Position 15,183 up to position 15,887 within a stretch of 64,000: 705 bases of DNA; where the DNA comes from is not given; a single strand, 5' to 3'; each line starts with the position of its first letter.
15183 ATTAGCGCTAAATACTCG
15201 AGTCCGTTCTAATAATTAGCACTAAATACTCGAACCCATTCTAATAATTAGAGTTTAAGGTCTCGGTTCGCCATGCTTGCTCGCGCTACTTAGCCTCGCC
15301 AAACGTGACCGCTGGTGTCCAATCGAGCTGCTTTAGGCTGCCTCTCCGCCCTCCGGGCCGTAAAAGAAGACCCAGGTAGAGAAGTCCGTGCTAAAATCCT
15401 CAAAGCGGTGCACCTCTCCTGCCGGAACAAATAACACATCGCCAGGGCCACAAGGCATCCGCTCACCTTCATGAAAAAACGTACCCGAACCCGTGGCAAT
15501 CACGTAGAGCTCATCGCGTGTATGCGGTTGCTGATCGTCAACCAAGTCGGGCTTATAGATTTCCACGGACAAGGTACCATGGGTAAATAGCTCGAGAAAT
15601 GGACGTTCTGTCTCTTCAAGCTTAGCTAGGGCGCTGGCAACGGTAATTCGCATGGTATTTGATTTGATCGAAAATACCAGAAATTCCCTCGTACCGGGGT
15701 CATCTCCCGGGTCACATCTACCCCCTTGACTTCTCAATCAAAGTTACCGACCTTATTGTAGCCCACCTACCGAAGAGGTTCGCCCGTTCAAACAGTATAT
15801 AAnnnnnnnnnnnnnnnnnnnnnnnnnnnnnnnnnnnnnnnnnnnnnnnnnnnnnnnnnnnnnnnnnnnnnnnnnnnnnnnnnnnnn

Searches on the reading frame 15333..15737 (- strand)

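Call 47: search_protein_families(library=pfam, proteins=[window:15333-15737:-], max_evalue=0.01)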
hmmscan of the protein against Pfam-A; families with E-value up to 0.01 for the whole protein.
window:15333-15737:- (134 aa): 5 families
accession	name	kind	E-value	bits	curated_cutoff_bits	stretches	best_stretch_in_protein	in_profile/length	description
PF07883.17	Cupin_2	-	3.6e-08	33.5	27.2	1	61-113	5-57/70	Cupin domain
PF02311.25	AraC_binding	-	7.9e-08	32.6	21.1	1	74-113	23-62/135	AraC-like ligand binding domain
PF03079.20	ARD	-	0.0014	19.3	27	1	70-113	88-136/157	ARD/ARD' family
PF12852.13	Cupin_6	-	0.0077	16.5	26.7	1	75-115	35-77/183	Cupin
PF16867.11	DMSP_lyase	-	0.008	16.4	27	0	59-112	100-153/162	Dimethlysulfonioproprionate lyase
